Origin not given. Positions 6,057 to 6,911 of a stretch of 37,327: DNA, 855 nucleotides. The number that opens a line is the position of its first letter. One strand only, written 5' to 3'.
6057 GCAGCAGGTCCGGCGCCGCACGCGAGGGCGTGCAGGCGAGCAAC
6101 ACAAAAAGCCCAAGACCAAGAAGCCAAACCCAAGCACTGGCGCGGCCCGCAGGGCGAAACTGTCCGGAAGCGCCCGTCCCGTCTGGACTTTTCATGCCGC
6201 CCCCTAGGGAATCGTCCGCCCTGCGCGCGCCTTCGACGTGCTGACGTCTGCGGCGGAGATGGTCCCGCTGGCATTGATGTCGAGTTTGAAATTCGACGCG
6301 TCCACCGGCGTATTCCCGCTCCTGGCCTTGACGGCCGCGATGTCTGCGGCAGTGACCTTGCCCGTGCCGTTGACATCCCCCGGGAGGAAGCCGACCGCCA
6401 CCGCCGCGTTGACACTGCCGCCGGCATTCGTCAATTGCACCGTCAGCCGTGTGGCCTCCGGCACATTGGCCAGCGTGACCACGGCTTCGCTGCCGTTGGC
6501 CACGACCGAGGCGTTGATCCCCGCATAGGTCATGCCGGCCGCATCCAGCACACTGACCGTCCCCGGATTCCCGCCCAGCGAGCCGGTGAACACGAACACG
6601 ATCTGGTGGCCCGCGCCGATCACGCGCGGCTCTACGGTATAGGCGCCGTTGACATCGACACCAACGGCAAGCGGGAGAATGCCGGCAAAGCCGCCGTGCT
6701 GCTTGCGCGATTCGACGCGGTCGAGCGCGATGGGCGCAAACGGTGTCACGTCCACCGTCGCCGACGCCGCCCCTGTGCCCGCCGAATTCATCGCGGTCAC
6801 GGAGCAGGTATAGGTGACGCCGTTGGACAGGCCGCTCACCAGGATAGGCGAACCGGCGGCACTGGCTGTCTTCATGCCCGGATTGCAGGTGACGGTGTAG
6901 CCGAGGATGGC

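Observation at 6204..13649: The giant secreted protein is built from a ~770-aa super-repeat, each copy embedding a class-I cytochrome-c-like domain, and ends in a dockerin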

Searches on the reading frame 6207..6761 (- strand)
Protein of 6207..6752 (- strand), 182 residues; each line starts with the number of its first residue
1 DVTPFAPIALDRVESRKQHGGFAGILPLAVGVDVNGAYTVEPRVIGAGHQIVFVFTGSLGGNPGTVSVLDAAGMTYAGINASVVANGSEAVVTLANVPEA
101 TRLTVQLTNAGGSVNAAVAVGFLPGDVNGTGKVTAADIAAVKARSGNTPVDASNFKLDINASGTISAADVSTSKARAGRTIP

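Call 13: search_solved_structures(query=window:6207-6752:-, max_evalue=10, show_alignments=3)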
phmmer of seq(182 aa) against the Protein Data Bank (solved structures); distinct sequences matched with E-value up to 10: 13.
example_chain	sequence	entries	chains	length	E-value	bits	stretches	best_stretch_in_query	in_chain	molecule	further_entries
2ccl_B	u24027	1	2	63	0.0077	19.7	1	123-171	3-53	ENDO-1,4-BETA-XYLANASE Y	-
2jnk_A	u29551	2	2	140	0.015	18.8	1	118-172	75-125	Hyalurononglucosaminidase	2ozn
2mte_A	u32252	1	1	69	0.065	16.7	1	123-174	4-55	Cellulose 1,4-beta-cellobiosidase (reducing end) CelS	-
1daq_A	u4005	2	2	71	0.067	16.6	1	123-174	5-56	ENDOGLUCANASE SS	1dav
1ohz_B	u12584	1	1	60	0.18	15.2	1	125-171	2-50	ENDO-1,4-BETA-XYLANASE Y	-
1t9g_R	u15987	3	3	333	0.27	14.7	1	81-141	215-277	Electron transfer flavoprotein alpha-subunit, mitochondrial | Electron transfer flavoprotein alpha-subunit, mitochondrial precursor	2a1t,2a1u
2y3n_B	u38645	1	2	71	0.27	14.6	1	123-171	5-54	CELLULOSOMAL FAMILY-48 PROCESSIVE GLYCOSIDE HYDROLASE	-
1efv_A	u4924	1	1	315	0.28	14.6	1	81-141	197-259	ELECTRON TRANSFER FLAVOPROTEIN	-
8x39_A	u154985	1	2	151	0.4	14.1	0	125-171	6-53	Serine protease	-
8x3a_A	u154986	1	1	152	0.42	14.1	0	125-171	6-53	Serine protease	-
4fl4_A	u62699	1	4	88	0.53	13.7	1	123-172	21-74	Glycoside hydrolase family 9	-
3l88_A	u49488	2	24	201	0.9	13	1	101-175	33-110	Fiber protein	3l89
1h4b_A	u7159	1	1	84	1.1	12.6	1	125-169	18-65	POLCALCIN BET V 4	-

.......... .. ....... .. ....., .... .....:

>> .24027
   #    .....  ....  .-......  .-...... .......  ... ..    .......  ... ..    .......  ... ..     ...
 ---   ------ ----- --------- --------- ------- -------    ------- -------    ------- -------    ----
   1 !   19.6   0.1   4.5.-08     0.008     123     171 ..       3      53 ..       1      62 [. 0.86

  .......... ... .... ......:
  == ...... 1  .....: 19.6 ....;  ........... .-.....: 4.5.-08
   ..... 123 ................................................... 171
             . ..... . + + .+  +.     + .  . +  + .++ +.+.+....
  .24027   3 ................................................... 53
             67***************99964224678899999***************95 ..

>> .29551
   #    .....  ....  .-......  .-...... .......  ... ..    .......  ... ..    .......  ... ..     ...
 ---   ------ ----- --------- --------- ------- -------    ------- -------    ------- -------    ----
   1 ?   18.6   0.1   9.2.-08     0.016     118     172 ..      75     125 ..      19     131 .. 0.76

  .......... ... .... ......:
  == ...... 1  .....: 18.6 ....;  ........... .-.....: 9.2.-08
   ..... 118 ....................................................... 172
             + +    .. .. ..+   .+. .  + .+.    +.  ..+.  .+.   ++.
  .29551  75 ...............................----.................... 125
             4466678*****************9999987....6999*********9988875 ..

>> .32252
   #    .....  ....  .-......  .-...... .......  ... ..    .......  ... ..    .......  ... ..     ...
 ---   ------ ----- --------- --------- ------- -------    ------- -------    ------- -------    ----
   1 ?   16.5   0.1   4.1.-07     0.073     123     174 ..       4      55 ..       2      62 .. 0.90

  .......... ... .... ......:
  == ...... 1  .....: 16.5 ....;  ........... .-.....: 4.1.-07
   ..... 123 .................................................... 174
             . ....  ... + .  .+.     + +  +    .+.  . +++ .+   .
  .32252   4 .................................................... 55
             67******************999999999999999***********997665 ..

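Call 33: search_solved_structures(query=A1, max_evalue=10, show_alignments=2)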
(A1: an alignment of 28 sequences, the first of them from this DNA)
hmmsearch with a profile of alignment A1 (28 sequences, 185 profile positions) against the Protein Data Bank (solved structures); distinct sequences matched with E-value up to 10: 31.
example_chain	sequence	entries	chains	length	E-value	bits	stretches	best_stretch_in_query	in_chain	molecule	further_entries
2ccl_B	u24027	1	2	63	1.7e-06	31.2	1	126-173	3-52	ENDO-1,4-BETA-XYLANASE Y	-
1ohz_B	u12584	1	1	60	8.9e-06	28.8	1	127-173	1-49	ENDO-1,4-BETA-XYLANASE Y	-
2b59_B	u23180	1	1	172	2.3e-05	27.5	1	71-179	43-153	Cellulosomal scaffolding protein A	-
2mte_A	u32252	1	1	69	2.9e-05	27.1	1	126-177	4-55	Cellulose 1,4-beta-cellobiosidase (reducing end) CelS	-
1daq_A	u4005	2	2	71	3.1e-05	27.1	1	126-177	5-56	ENDOGLUCANASE SS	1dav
4hhu_A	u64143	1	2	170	8.2e-05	25.7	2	57-107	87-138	OR280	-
3kcp_A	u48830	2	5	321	0.00015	24.8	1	71-179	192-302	Cellulosomal-scaffolding protein A | Cellulosome anchoring protein cohesin region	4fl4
4fl4_A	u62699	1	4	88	0.00018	24.5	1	127-174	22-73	Glycoside hydrolase family 9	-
5g5d_B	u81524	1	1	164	0.00041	23.4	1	71-179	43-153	CELLULOSOMAL-SCAFFOLDING PROTEIN A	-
4cj0_A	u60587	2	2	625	0.00044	23.3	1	125-174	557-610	ENDOGLUCANASE D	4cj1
1clc_A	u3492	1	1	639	0.00045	23.2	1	125-174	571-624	ENDOGLUCANASE CELD; EC: 3.2.1.4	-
6kg9_A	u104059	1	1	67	0.0014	21.6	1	126-174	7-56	And cellulose-binding endoglucanase family 9 CelL ortholog dockerin domain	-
6kgc_B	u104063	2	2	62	0.0017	21.4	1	126-174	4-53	And cellulose-binding endoglucanase family 9 CelL ortholog dockerin domain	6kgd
6kge_D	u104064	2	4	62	0.0017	21.3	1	126-174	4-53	And cellulose-binding endoglucanase family 9 CelL ortholog dockerin domain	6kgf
2y3n_B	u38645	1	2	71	0.003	20.6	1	126-173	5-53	CELLULOSOMAL FAMILY-48 PROCESSIVE GLYCOSIDE HYDROLASE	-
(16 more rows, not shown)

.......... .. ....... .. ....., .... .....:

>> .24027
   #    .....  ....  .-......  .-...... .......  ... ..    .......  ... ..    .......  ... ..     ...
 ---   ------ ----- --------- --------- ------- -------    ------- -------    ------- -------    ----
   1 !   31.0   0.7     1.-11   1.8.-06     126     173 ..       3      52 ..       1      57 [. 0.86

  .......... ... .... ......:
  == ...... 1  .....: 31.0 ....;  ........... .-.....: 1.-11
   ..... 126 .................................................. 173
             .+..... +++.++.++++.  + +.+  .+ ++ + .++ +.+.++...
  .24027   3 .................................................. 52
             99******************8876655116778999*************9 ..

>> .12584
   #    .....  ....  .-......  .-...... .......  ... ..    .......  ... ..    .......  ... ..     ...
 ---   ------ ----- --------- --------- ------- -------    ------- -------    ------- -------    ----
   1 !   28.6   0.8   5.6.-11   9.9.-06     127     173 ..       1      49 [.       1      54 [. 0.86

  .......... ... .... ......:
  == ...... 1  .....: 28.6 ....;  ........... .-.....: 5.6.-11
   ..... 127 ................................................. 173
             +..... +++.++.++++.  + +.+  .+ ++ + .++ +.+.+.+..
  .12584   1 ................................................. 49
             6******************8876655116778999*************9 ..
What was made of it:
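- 6387..6737 (-): X-module-like Ig sandwich (aa ~2305-2421; SRKxHG motif). The profile alignment to the CipA X-DocII pair 2b59_B covers the X part (call 33).
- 6207..6383 (-): Dockerin (aa 2423-2481): two Ca-loop plus helix segments, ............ and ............. PDB dockerins (calls 13, 33).
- On Dockerin (Pfam PF00404): The family profile hits solved dockerins at 1.7e-6 (call 33).
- On X-module + type II dockerin pair: The profile match to 2b59_B covers the X and Doc parts, E 2.3e-5 (call 33).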

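Call 40: predict_structure(alignment_id=A1)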
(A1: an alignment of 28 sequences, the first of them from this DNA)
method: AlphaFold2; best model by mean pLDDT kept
length: 185 residues; sequences in the alignment: 28
mean_pLDDT: 92.8   pTM: 0.86
mean pLDDT of the five models: 92.8, 91.5, 89.4, 84.7, 71.3
residues with pLDDT >= 90: 154; 70-90: 29; 50-70: 2; < 50: 0
segments of 3 or more residues with pLDDT < 50: none
pLDDT, mean of each block of 10 residues (from residue 1): 73 96 93 83 88 94 96 93 96 96 95 95 96 97 95 94 95 97 95
secondary structure, 60 per line:
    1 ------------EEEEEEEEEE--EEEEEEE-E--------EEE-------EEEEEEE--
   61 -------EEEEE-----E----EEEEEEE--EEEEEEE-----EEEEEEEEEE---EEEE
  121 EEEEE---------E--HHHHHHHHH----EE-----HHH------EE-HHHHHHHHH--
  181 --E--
elements in order: E13-22 E25-31 E42-44 E52-58 E68-72 E83-89 E92-98 E104-113 E117-125 H138-146 H170-178
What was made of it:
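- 6387..6737 (-): AlphaFold2 pLDDT 92.8, nine strands (call 40).
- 6207..6383 (-): Two helices in the model (call 40).
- On Dockerin: The model has two helices (call 40).
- On X-module + type II dockerin pair: A nine-strand sandwich plus dockerin is modelled with pTM 0.86 (call 40).
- Tried and rejected: Rejected: AlphaFold2 gives an Ig-type nine-strand sandwich (call 40).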

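Call 42: fold_search(model_id=the predicted structure, library=pdb)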
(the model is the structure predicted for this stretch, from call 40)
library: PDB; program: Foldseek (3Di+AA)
matches with E <= 10: 1794; with E <= 0.001: 1
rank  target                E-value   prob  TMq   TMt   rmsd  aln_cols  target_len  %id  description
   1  3bc9_A                5.3e-04  1.00  0.35  0.13   5.7       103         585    9  Alpha-amylase B in complex with acarbose (released 2008-04-22)
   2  4u3s_B                4.0e-03  0.95  0.30  0.35  13.4       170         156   14  Crystal structure of Coh3ScaB-XDoc_M1ScaA complex: A N-terminal interface mutant of type II Cohesin-X-Dockerin complex (released 2015-07-29)
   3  2wwm_O                5.9e-03  0.98  0.27  0.42   4.9        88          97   25  Crystal structure of the Titin M10-Obscurin like 1 Ig complex in space group P1 (released 2010-02-16)
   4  2edk_MODEL_1_A        6.3e-03  0.99  0.30  0.48   5.7       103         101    9  Solution structure of the third ig-like domain from human Myosin-binding protein C, fast-type (released 2007-08-14)
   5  2dlt_MODEL_1_A        7.1e-03  0.91  0.26  0.38   6.4       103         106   16  Solution structure of the Ig-like domain(433- 525) of murine myosin-binding protein C, fast-type (released 2006-10-20)
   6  1waa_C                8.4e-03  0.98  0.29  0.48   5.4       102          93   11  IG27 protein domain (released 2006-07-05)
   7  8a1m_A                1.8e-02  0.97  0.31  0.18   5.1       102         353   14  Crystal structure of the transpeptidase LdtMt2 from Mycobacterium tuberculosis in complex with maleimide analogue 4 (released 2023-06-14)
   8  5uwv_C                1.8e-02  0.97  0.31  0.19   5.1       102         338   18  Crystal structure of Mycobacterium abscessus L,D-transpeptidase 2 (released 2017-08-16)
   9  2edw_MODEL_1_A        1.9e-02  0.98  0.31  0.47   5.9       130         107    9  Solution structure of the I-set domain (3537-3630) of human obscurin (released 2007-08-21)
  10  5du7_A                1.9e-02  0.97  0.31  0.18   5.3       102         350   16  Crystal structure of ldtMt2 at 1.79 Angstrom resolution (released 2016-09-28)
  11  1waa_B                2.0e-02  0.96  0.27  0.46   4.4        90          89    9  IG27 protein domain (released 2006-07-05)
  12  1waa_F                2.0e-02  0.95  0.26  0.45   4.6        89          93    8  IG27 protein domain (released 2006-07-05)
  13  5du7_C                2.2e-02  0.96  0.31  0.18   5.0       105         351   14  Crystal structure of ldtMt2 at 1.79 Angstrom resolution (released 2016-09-28)
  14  2dm7_MODEL_1_A        2.2e-02  0.94  0.30  0.45   7.1       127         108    8  Solution structure of the 14th Ig-like domain of human KIAA1556 protein (released 2006-10-20)
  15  2wwm_C                2.2e-02  0.92  0.27  0.42   5.0        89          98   28  Crystal structure of the Titin M10-Obscurin like 1 Ig complex in space group P1 (released 2010-02-16)
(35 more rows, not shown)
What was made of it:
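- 6387..6737 (-): Foldseek returns 4u3s_B and 3kcp_A (call 42).
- On X-module + type II dockerin pair: Foldseek gives 4u3s_B at E 4e-3 with TM 0.30-0.35 (call 42).
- Closest known: Cellulosomal X-module + type II dockerin pair. Same: The profile alignment to 2b59_B spans both parts (call 33), and Foldseek returns 4u3s_B and 3kcp_A (call 42).
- X-dockerin-like pair: calls 33, 42.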

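Call 69: find_homologous_proteins(query=A1, max_evalue=0.00001)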
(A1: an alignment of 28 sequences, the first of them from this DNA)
Query A1 (28 sequences) (185 aa, profile of the alignment): 114 proteins with E <= 0.00001 among 8000 candidates.
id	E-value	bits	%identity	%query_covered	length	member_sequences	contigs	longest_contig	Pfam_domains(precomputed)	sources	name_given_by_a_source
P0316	1.6e-70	255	48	94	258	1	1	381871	PF00404.25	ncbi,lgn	-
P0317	8.5e-67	242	47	100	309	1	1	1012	PF00404.25,PF00041.28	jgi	jgi:hypothetical protein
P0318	5.8e-66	240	44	94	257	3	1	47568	PF00404.25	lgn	-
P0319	2.4e-64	235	46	97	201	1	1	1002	PF00404.25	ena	-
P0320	1.5e-63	232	44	92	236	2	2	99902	PF00404.25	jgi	-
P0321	3.3e-63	231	42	95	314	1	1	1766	PF17963.8,PF00404.25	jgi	jgi:hypothetical protein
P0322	6.2e-63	230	47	100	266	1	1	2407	PF00404.25,PF00041.28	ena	-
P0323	6.4e-63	230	44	99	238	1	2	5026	PF00404.25,PF05593.20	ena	-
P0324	8.1e-63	230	45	96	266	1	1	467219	PF00404.25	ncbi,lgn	-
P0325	9.2e-62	226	42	99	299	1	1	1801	PF00041.28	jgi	jgi:hypothetical protein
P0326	1.7e-61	225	44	99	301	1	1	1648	PF00404.25,PF00041.28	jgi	jgi:hypothetical protein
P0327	3.8e-61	224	44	100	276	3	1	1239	PF00404.25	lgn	-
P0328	7.0e-61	223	43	96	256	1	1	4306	PF00404.25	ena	-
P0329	3.9e-60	221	40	100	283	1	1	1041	PF00404.25,PF00041.28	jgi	jgi:hypothetical protein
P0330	9.0e-60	220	44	99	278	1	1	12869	PF00404.25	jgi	jgi:hypothetical protein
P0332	4.1e-59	217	40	90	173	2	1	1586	PF00404.25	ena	-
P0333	4.2e-59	217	44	98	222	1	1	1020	PF00404.25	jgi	jgi:hypothetical protein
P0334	1.1e-58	216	43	100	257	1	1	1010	PF00404.25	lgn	-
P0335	2.1e-58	215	46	90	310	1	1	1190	PF00404.25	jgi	jgi:hypothetical protein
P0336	3.1e-58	215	46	97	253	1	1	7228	PF00404.25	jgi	jgi:Dockerin type I domain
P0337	5.7e-58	214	40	95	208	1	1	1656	PF00404.25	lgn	-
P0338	5.7e-58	214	42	99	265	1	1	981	PF00404.25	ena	-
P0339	6.3e-58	214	42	98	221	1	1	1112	PF00404.25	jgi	jgi:hypothetical protein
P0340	6.5e-58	214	43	100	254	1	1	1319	PF00404.25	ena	-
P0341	6.5e-58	214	42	99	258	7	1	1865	PF00404.25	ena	-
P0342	7.6e-58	213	42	99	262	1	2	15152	PF00404.25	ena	-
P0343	9.7e-58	213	42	97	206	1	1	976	PF00404.25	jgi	jgi:hypothetical protein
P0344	1.0e-57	213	45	96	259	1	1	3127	PF00404.25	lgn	-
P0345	1.1e-57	213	46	99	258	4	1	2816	PF00404.25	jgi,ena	-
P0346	1.5e-57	212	42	96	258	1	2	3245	PF00404.25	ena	-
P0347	1.7e-57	212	43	99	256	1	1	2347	PF00404.25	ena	-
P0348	1.7e-57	212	43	96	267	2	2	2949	PF00404.25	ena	-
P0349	2.1e-57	212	46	96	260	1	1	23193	PF00404.25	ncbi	ncbi:MAG: dockerin type I domain-containing protein [Betaproteobacteria bacterium]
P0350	3.1e-57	211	42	97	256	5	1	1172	PF00404.25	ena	-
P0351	4.0e-57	211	40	99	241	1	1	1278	PF00404.25,PF00041.28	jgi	jgi:large repetitive protein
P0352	1.2e-56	209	45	100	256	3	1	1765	PF00404.25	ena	-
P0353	1.2e-56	209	45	99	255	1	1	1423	PF00404.25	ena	-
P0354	2.2e-56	209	42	96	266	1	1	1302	PF00404.25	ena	-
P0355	2.6e-56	208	46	97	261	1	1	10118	PF00404.25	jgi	jgi:hypothetical protein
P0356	4.4e-56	208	44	99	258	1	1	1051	PF00404.25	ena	-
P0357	1.1e-55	206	44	96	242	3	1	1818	PF00404.25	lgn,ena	-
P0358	2.0e-55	205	42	96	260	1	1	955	PF00404.25,PF00041.28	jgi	jgi:hypothetical protein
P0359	2.2e-55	205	40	97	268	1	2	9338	PF00404.25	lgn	-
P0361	3.0e-55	205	46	94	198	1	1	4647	PF00404.25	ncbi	-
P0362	3.1e-55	205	44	95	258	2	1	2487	PF00404.25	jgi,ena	-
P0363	3.9e-55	204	45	97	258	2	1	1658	PF00404.25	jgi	jgi:hypothetical protein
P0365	4.1e-55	204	45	97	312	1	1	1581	PF24646.3,PF00404.25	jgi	jgi:hypothetical protein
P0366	4.2e-55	204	44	92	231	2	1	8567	PF00404.25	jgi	jgi:hypothetical protein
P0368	4.6e-55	204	43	99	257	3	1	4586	PF00404.25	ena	-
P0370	1.0e-54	203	43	97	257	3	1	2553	PF00404.25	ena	-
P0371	1.4e-54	203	47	95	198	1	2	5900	PF00404.25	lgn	-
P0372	1.8e-54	202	43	95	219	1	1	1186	PF00404.25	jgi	jgi:hypothetical protein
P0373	3.9e-54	201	40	100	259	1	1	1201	PF00404.25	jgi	jgi:hypothetical protein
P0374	7.9e-54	200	43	98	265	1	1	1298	PF00404.25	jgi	jgi:hypothetical protein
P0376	2.6e-53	199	43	97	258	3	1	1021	PF00404.25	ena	-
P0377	2.9e-53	198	44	90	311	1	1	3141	PF00404.25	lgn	-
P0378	3.2e-53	198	44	92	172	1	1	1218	PF00404.25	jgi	jgi:hypothetical protein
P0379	5.2e-53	198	46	97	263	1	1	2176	PF00404.25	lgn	-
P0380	1.2e-52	196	44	100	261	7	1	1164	PF00404.25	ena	-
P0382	2.5e-52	195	42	95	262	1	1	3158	PF00404.25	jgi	jgi:hypothetical protein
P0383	3.4e-52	195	38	97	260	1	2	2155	PF00404.25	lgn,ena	-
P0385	5.8e-52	194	42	97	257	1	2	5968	PF00404.25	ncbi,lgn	-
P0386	1.1e-51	193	42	100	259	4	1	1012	PF00404.25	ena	-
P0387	3.5e-51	192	40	97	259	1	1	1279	PF00404.25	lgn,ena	-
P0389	5.6e-51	191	40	97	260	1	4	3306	PF00404.25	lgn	-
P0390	7.9e-51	190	43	96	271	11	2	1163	PF00404.25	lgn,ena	-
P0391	1.4e-50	190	44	96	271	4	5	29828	PF00404.25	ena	-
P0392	4.1e-50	188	45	92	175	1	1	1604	PF00404.25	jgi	jgi:hypothetical protein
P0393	4.5e-50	188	55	75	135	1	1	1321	PF00404.25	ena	-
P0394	6.5e-50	187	41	99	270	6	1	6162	PF00404.25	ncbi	-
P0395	8.9e-50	187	44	96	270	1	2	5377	PF00404.25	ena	-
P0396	1.6e-49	186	42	77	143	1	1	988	PF00404.25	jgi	jgi:hypothetical protein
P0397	2.2e-49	186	39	97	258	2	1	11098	PF00404.25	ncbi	-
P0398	5.0e-49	185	44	89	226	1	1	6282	PF00404.25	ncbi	ncbi:MAG: dockerin type I domain-containing protein [Betaproteobacteria bacterium]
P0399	1.9e-48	183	45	96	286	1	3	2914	PF00404.25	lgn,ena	-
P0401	5.9e-48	181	38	95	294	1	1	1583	PF00404.25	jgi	jgi:hypothetical protein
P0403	7.0e-45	171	40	77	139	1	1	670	PF00404.25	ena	-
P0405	5.0e-42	162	43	52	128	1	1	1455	PF00404.25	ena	-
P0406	6.3e-42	161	35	99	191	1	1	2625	PF00404.25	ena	-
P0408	4.7e-39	152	45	52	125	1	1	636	PF00404.25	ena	-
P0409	1.1e-35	141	43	71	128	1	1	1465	PF00404.25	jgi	jgi:hypothetical protein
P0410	3.1e-34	136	48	52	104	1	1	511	PF00404.25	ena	-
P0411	1.9e-33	134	40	100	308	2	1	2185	PF00404.25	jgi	jgi:hypothetical protein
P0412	3.7e-33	133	45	64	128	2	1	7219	PF00404.25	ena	-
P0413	8.3e-32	128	46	55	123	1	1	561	PF00404.25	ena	-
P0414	2.0e-31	127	46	50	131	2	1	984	PF00404.25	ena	-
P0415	2.5e-31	127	35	96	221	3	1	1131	PF00404.25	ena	-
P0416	5.7e-30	122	55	52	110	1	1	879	PF00404.25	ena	-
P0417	8.1e-29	119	44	55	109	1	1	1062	PF00404.25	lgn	-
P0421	1.1e-24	105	35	95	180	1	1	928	PF00404.25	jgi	jgi:hypothetical protein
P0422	1.2e-24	105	42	35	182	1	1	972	PF00404.25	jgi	jgi:hypothetical protein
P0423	1.9e-23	101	38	49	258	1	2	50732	PF00404.25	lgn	-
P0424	4.7e-22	97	40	51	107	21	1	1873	PF00404.25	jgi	jgi:hypothetical protein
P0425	1.3e-21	95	38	52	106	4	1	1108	PF00404.25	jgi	jgi:hypothetical protein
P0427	1.5e-18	85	42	49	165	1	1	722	PF00404.25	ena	-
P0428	1.0e-17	82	31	75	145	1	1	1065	PF00404.25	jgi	jgi:hypothetical protein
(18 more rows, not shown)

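Call 70: find_encoding_contigs(protein=P0316, flank=8000, max_places=2)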
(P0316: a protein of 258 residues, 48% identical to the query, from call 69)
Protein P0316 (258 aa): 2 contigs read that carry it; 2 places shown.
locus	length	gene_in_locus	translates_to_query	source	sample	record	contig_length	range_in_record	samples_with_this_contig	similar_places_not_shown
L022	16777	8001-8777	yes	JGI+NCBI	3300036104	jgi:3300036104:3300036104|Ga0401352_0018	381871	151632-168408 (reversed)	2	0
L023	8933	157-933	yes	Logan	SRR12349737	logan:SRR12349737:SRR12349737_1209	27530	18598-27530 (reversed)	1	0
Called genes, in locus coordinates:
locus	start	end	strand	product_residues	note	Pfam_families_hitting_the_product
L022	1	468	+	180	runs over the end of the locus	-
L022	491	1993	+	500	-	PF27104:FimW_N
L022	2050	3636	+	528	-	PF00144:Beta-lactamase, PF07930:DAP_B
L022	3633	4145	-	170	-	-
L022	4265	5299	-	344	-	PF11199:DUF2891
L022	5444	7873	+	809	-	PF13229:Beta_helix, PF00041:fn3 (faint), PF00404:Dockerin_1 (weak)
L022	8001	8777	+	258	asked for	PF00404:Dockerin_1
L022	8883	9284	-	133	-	PF04304:DUF454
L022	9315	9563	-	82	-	PF13710:ACT_5 (weak)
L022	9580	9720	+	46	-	-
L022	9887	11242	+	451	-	-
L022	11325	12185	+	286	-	PF03783:CsgG (weak)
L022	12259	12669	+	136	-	-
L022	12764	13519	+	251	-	-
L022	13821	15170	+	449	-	-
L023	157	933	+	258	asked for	PF00404:Dockerin_1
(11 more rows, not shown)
